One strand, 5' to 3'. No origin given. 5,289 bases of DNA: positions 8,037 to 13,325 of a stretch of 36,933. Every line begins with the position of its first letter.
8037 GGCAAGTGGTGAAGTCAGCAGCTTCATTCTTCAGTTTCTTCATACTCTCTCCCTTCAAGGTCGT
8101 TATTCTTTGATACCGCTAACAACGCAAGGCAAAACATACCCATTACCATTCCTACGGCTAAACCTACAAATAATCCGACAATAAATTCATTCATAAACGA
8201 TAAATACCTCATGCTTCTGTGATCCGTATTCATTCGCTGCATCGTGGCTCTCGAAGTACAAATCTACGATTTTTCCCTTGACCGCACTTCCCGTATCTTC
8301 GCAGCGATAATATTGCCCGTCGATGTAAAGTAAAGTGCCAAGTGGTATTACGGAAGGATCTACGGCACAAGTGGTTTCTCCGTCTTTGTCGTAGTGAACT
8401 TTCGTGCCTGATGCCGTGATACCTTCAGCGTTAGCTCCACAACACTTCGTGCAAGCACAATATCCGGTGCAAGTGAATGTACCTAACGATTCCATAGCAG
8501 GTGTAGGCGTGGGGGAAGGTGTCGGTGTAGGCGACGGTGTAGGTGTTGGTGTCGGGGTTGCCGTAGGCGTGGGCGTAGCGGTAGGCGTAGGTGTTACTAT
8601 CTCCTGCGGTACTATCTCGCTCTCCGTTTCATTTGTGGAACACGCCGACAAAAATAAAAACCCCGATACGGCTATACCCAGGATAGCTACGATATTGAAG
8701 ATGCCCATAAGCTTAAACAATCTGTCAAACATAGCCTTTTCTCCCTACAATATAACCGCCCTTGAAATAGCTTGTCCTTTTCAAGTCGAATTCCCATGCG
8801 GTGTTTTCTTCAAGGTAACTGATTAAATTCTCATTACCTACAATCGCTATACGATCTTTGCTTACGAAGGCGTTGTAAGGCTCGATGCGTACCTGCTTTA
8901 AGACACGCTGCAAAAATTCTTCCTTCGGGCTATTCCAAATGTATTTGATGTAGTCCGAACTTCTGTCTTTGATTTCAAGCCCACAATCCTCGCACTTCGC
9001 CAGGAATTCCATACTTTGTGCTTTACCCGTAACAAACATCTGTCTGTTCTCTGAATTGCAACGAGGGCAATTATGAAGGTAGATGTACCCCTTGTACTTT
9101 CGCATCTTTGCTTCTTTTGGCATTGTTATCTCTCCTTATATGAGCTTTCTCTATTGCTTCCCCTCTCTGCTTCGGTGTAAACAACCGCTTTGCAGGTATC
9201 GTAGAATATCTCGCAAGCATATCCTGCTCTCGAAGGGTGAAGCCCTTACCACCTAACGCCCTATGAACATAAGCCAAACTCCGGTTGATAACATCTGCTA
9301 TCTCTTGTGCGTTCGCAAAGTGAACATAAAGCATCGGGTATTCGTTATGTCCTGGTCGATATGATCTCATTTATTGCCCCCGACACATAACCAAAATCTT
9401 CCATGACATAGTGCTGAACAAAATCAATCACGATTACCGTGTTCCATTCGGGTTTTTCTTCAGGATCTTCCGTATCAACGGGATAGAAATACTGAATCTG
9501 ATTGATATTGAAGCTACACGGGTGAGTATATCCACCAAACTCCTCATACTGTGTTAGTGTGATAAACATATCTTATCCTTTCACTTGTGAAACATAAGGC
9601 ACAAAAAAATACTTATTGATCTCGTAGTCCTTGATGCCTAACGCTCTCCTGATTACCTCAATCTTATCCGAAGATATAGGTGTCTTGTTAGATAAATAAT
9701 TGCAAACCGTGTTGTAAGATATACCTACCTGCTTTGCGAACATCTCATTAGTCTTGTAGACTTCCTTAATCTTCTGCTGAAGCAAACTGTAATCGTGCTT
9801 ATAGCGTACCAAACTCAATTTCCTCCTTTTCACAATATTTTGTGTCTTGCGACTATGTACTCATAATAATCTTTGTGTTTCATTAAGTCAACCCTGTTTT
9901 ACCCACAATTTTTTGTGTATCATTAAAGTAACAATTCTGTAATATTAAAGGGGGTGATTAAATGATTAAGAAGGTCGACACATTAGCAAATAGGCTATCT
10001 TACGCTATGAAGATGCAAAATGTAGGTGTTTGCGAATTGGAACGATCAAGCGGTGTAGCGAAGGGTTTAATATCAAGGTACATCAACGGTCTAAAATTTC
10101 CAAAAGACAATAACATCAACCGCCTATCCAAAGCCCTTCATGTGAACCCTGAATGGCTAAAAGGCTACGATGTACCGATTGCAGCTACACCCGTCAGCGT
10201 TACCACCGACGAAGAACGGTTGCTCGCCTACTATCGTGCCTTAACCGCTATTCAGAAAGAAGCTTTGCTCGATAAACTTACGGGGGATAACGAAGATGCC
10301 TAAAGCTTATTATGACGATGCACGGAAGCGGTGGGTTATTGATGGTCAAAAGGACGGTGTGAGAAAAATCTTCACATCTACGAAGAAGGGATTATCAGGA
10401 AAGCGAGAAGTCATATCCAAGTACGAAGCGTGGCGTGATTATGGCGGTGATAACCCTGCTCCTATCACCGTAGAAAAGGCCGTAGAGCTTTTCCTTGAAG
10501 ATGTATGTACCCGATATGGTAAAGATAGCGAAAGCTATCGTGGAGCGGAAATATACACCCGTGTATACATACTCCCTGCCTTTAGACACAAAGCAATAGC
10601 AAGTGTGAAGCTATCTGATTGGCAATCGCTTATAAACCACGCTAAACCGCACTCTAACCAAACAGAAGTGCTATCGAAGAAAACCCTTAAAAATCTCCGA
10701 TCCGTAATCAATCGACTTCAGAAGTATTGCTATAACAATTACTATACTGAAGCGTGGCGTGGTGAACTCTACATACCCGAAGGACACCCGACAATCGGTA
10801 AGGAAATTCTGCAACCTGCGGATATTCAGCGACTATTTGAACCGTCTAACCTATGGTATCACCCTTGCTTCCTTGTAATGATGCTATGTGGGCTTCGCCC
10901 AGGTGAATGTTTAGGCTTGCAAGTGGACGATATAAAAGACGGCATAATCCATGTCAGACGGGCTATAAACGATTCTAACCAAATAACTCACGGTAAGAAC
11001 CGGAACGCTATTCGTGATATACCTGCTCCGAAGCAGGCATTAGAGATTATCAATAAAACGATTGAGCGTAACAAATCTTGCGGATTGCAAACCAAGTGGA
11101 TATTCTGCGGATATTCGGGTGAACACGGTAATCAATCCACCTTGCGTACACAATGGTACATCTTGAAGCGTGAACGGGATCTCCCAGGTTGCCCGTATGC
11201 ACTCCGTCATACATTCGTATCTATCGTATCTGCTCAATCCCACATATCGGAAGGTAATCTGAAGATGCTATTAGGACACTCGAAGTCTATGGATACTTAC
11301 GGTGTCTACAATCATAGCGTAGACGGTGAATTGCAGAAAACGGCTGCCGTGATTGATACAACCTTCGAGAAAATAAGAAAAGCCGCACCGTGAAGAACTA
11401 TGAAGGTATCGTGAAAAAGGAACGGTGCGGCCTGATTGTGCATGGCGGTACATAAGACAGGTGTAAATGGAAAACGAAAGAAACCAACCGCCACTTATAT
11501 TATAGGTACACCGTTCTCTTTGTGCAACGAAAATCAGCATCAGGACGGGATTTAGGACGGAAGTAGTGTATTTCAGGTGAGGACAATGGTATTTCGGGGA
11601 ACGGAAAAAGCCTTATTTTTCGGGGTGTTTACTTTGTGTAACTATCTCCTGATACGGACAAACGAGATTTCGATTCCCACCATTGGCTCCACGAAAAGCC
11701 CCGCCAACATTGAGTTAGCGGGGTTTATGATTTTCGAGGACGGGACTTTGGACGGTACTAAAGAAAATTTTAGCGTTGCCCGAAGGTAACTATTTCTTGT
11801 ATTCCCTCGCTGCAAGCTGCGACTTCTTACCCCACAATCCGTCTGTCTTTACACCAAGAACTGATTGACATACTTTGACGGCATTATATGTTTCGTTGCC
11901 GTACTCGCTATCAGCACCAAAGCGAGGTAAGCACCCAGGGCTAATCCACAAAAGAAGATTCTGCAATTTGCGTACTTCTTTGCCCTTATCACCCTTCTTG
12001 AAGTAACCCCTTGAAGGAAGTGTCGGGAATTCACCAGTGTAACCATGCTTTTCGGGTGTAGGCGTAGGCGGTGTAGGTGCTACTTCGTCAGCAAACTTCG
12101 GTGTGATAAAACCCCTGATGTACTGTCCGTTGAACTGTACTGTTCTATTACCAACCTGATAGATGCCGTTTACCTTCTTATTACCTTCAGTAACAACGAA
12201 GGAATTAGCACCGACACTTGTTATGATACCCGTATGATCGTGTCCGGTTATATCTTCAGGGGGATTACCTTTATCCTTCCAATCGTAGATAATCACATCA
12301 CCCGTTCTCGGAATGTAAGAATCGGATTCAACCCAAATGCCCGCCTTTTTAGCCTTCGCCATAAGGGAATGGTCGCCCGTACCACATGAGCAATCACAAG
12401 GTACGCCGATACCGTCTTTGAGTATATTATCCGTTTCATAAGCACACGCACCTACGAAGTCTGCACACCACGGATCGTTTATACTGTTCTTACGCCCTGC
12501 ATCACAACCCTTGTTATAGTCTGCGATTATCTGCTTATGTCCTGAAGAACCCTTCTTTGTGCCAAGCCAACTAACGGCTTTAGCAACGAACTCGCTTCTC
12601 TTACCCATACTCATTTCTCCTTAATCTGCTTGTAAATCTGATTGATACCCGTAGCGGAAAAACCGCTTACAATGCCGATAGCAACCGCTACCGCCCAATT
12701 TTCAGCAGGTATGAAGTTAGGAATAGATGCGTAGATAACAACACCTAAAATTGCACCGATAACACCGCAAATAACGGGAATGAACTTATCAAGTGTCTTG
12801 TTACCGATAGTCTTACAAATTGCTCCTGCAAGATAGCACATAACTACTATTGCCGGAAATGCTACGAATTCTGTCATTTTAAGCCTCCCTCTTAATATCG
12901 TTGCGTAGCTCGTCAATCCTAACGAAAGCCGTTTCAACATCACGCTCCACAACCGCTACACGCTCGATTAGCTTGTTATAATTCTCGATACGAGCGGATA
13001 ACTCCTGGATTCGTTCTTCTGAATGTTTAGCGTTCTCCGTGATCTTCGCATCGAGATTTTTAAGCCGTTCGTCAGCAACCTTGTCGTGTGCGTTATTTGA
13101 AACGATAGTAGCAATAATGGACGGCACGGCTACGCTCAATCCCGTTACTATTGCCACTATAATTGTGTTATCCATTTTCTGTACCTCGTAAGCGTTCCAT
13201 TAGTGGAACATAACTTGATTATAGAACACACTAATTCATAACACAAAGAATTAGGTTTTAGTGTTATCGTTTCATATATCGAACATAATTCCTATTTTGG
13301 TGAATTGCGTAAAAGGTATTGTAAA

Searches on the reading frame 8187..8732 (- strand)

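Call 48: search_protein_families(library=pfam, proteins=[window:8187-8732:-], max_evalue=0.01)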
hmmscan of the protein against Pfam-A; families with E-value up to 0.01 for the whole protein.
window:8187-8732:- (181 aa): 1 family
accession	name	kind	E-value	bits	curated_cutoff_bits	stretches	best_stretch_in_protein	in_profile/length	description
PF06725.17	3D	-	2.5e-16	60.1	23.8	1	121-178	2-68/72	3D domain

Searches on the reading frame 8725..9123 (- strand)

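Call 48: search_protein_families(library=pfam, proteins=[window:8725-9123:-], max_evalue=0.01)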
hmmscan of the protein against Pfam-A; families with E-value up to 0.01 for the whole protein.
window:8725-9123:- (132 aa): 3 families
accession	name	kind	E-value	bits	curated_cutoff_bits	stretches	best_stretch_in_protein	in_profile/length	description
PF05207.18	Zn_ribbon_CSL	-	0.0054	16.9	29.2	1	11-52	13-51/55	CSL zinc finger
PF08271.17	Zn_Ribbon_TF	-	0.0067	16.4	29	0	19-58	3-36/43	TFIIB zinc-binding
PF12760.12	Zn_ribbon_IS1595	-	0.0091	16.4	25.4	0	17-48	19-44/46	Transposase zinc-ribbon domain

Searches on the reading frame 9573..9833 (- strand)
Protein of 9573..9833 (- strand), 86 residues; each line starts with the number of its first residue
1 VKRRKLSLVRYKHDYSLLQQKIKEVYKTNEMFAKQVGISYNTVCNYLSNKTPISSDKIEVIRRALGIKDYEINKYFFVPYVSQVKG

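Call 48: search_protein_families(library=pfam, proteins=[window:9573-9833:-], max_evalue=0.01)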
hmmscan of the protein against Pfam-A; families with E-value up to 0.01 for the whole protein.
window:9573-9833:- (86 aa): 4 families
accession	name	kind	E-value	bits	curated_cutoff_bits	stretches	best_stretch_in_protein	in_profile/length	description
PF05339.17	DUF739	-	1.6e-07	31.8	27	1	13-77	3-67/69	Protein of unknown function (DUF739)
PF01381.28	HTH_3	-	4.7e-05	23.8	23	1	19-68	2-51/55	Helix-turn-helix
PF00356.27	LacI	-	0.0046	17.2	27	1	33-65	6-38/46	Bacterial regulatory proteins, lacI family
PF13443.12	HTH_26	-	0.0072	17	22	1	30-72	14-57/63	Cro/C1-type HTH DNA-binding domain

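Call 59: search_protein_families(library=ncbifam, proteins=[window:9573-9833:-], max_evalue=0.1)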
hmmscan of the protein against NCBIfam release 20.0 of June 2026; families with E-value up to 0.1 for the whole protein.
window:9573-9833:- (86 aa): 5 families
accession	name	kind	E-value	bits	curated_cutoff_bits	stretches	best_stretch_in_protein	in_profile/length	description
NF038310.1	lysogeny_AimR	equivalog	0.0026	16.8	70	1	18-61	1-44/365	AimR family lysis-lysogeny pheromone receptor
NF047948.1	male_kill_WMK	equivalog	0.0058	16.1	300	1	20-68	13-60/300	WO male-killing family protein Wmk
NF041575.1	antitoxPezA_Strep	equivalog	0.0091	16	290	1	27-67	15-55/158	type II toxin-antitoxin system antitoxin PezA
TIGR03879.1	near_KaiC_dom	domain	0.046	14.2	65.1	1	24-59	33-68/91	probable regulatory domain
NF040833.1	sulfhyd_HydB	equivalog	0.047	12.5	750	1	7-70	277-341/367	NADPH-dependent hydrogenase/sulfhydrogenase 1 subunit beta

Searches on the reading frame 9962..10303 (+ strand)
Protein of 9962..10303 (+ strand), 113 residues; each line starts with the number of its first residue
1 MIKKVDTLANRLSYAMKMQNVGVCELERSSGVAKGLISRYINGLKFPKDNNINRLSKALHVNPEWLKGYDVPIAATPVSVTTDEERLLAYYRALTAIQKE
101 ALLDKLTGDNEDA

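Call 48: search_protein_families(library=pfam, proteins=[window:9962-10303:+], max_evalue=0.01)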
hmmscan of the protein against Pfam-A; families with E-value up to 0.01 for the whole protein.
window:9962-10303:+ (113 aa): 2 families
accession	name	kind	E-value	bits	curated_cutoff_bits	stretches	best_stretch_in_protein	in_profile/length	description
PF01381.28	HTH_3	-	0.00014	22.3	23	1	25-66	14-55/55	Helix-turn-helix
PF12844.13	HTH_19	-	0.00087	19.6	30.2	1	13-66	5-58/64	Helix-turn-helix domain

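Call 59: search_protein_families(library=ncbifam, proteins=[window:9962-10303:+], max_evalue=0.1)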
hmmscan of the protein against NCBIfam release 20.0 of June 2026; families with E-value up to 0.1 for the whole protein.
window:9962-10303:+ (113 aa): 2 families
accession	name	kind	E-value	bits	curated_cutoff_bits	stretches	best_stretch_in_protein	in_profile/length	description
NF007257.0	PRK09706.1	subfamily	6.2e-08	32.5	101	1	6-107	4-112/135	transcriptional repressor DicA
NF041951.1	phage_RstR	subfamily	0.045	14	80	1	8-67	3-62/108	RstR family transcriptional repressor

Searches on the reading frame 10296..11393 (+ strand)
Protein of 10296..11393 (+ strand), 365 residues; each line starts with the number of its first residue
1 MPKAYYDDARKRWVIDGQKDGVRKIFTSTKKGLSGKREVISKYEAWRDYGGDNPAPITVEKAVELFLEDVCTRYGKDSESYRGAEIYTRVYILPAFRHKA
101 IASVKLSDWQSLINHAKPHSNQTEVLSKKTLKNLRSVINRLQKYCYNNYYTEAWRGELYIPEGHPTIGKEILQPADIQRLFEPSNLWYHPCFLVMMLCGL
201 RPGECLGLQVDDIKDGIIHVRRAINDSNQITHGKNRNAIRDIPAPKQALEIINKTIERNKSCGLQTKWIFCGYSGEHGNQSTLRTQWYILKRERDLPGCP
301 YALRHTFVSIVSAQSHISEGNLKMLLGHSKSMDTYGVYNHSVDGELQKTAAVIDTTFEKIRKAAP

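Call 48: search_protein_families(library=pfam, proteins=[window:10296-11393:+], max_evalue=0.01)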
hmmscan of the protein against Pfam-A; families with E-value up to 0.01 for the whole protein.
window:10296-11393:+ (365 aa): 1 family
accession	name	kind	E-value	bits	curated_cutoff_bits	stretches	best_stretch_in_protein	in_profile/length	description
PF00589.27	Phage_integrase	-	8.1e-16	58.7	27.1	1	178-342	9-169/172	Phage integrase family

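Call 72: find_related_loci(query=window:10296-11393:+, collection=viral_contigs, flank=3000)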
Query window:10296-11393:+ (365 aa) in viral_contigs; peptide patterns used: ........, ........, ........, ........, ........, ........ (x = any residue, [..] = any of these).
4 stretches matched a pattern; 3 encode a relative of the query (tblastn E <= 1e-3); 3 distinct loci.
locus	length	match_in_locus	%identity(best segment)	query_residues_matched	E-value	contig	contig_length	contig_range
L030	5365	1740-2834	100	1-365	0e+0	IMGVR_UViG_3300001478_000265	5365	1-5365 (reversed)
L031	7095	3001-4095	96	1-365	0e+0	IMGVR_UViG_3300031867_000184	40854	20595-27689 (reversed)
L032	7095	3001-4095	86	1-364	0e+0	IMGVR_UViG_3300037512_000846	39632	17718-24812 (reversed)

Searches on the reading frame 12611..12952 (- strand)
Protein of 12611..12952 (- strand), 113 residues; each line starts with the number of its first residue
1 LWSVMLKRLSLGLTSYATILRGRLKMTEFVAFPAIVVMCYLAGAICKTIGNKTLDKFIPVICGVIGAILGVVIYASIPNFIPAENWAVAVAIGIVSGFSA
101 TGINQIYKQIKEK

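Call 48: search_protein_families(library=pfam, proteins=[window:12611-12952:-], max_evalue=0.01)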
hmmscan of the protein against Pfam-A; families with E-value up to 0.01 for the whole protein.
window:12611-12952:- (113 aa): 2 families
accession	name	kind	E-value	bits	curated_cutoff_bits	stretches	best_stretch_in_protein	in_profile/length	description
PF16079.10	Phage_holin_5_2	-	1.8e-17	63.8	29.2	1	35-110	1-76/76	Phage holin family Hol44, in holin superfamily V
PF07690.21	MFS_1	-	0.0021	17.5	33.4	1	12-105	220-317/347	Major Facilitator Superfamily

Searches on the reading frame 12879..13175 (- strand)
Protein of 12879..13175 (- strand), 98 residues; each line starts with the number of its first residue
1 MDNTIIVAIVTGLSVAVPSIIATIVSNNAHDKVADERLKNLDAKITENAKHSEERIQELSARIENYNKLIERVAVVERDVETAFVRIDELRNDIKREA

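Call 48: search_protein_families(library=pfam, proteins=[window:12879-13175:-], max_evalue=0.01)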
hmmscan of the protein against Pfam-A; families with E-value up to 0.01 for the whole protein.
window:12879-13175:- (98 aa): 3 families
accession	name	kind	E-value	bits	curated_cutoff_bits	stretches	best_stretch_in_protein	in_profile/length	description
PF11083.13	Relaxase_C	-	0.0024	18.5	30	1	31-78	16-64/125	C-terminal helical hairpin domain from relaxase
PF07544.18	Med9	-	0.0062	17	26.9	1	44-96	16-68/80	RNA polymerase II transcription mediator complex subunit 9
PF07426.16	Dynactin_p22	-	0.009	16.3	25.2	1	39-97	25-83/168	Dynactin subunit p22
